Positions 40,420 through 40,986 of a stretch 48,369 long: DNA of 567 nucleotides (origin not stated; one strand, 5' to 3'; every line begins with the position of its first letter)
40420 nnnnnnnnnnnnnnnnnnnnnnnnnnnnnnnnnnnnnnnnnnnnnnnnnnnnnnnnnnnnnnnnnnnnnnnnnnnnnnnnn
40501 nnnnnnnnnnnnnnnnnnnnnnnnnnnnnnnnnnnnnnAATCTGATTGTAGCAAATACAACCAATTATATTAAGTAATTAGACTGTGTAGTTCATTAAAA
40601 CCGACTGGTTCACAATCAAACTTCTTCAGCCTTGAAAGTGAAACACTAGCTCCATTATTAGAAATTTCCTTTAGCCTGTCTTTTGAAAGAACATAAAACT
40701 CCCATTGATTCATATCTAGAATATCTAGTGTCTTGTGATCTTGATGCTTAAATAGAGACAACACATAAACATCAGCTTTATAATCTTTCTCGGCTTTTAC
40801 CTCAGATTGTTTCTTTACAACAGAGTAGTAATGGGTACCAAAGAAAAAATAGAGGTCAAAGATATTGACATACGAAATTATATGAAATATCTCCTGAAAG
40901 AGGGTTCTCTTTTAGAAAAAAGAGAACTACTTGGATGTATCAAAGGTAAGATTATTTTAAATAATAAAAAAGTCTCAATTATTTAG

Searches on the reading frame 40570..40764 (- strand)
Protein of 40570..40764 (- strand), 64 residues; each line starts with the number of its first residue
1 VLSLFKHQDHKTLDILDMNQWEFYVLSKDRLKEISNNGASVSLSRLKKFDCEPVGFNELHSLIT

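Call 8: search_protein_families(library=pfam, proteins=[window:40570-40764:-], max_evalue=0.01)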
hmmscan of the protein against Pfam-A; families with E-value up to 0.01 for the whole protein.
window:40570-40764:- (64 aa): 1 family
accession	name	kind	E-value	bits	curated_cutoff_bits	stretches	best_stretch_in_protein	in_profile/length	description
PF20884.3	MUM1-like_PWWP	-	0.0032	18.5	27.7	1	22-52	30-60/80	MUM1-like, PWWP domain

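Call 9: search_protein_families(library=padloc, proteins=[window:40570-40764:-], max_evalue=0.01)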
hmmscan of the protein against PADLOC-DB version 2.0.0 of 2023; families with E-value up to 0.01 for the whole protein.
window:40570-40764:- (64 aa): 0 families

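Call 10: search_protein_families(library=ncbifam, proteins=[window:40570-40764:-], max_evalue=0.01)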
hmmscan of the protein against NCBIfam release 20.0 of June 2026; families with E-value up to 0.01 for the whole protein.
window:40570-40764:- (64 aa): 0 families

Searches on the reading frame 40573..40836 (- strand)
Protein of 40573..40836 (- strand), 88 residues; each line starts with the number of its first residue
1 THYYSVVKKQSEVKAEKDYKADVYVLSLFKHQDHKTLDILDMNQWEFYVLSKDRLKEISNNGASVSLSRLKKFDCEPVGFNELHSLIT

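Call 56: search_dna_similar(query=window:40573-40836:-, collection=plasmids, mode=protein, max_evalue=0.001, max_rows=12)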
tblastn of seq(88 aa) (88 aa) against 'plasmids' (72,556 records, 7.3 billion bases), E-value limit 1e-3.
Records with a match: 12; places in all: 12; records where one place covers at least 80% of the query: 6.
Best place of each record, by identity: <60% 12.
By first word of the organism name: Priestia 5; Streptomyces 1; Rhodococcus 1; Pseudoalteromonas 1; Cellulosimicrobium 1; Kitasatospora 1; Mycobacterium 1; Bacillus 1.
By predicted mobility (MOB-suite, as given by PLSDB): non-mobilizable 8; mobilizable 4.
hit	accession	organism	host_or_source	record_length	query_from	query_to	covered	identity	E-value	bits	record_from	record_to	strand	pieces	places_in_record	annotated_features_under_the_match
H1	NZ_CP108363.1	Streptomyces sp. NBC_01343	-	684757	12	87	86%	39.5%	7e-8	55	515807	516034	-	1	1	hypothetical protein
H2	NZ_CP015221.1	Rhodococcus fascians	Bacterial Culture,UCB-1 pistachio ...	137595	13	87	85%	38.7%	1e-9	59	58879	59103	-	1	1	hypothetical protein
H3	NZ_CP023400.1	Pseudoalteromonas spongiae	surface seawater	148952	9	87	90%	34.2%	3e-9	59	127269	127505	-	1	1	hypothetical protein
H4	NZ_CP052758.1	Cellulosimicrobium protaetiae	wax moth,wax moth larvae ...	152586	12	87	86%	34.2%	2e-7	54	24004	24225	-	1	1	hypothetical protein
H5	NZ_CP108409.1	Kitasatospora sp. NBC_01300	-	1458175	15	88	84%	35.1%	4e-6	50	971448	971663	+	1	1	record has no annotation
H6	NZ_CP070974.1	Mycobacterium gordonae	Homo sapiens,skin biopsy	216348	15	87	83%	34.2%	2e-5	47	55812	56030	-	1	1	hypothetical protein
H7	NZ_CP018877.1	Priestia megaterium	Camellia oleifera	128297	21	87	76%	34.3%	8e-4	43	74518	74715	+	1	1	hypothetical protein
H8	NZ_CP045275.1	Priestia megaterium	pure culture,Paper surface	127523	21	83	72%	34.9%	7e-6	49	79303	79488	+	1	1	hypothetical protein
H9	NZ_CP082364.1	Bacillus badius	bacterial cell,soil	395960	15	72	66%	36.2%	3e-5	47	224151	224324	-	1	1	hypothetical protein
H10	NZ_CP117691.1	Priestia megaterium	ginseng,Single cell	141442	21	72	59%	36.5%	6e-4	44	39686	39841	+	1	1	hypothetical protein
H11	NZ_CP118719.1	Priestia aryabhattai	Pure isolate,Tap water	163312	21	72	59%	36.5%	6e-4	44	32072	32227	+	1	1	hypothetical protein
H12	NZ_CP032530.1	Priestia megaterium NCT-2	contaminated soil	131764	21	83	72%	28.6%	1e-3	43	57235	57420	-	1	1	none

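Call 59: get_annotated_region(hit=H3, flank=4000)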
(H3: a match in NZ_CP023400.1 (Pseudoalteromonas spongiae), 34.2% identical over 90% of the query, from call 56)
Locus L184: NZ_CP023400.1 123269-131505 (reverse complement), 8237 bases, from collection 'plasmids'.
description: Pseudoalteromonas spongiae strain SAO4-4 plasmid pl, complete sequence
organism: Pseudoalteromonas spongiae (NCBI taxid 298657)
taxonomy: Bacteria; Pseudomonadota; Gammaproteobacteria; Alteromonadales; Pseudoalteromonadaceae; Pseudoalteromonas; Pseudoalteromonas spongiae
host: -; source: surface seawater; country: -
typing (MOB-suite, as given by PLSDB): non-mobilizable
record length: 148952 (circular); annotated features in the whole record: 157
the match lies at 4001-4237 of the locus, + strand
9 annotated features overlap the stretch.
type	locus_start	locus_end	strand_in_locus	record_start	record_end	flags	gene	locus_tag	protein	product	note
CDS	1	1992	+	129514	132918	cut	traN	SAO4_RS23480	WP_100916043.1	conjugal transfer protein TraN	-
CDS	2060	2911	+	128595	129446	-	-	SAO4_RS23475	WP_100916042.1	hypothetical protein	-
CDS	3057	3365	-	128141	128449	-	-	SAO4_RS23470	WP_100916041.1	hypothetical protein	-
CDS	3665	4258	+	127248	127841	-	-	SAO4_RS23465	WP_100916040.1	hypothetical protein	-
CDS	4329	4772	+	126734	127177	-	-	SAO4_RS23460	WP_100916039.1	hypothetical protein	-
CDS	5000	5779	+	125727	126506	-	-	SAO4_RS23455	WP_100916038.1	transporter substrate-binding domain-containing protein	-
CDS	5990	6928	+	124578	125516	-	-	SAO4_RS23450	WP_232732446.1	glycine betaine ABC transporter substrate-binding protein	GO:0055085 - transmembrane transport [Evidence IEA]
CDS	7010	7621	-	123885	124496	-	-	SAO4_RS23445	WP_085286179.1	tyrosine-type recombinase/integrase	GO:0015074 - DNA integration [Evidence IEA]; GO:0006310 - DNA recombination [Evidence IEA]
CDS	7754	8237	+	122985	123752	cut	-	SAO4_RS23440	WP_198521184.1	hypothetical protein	-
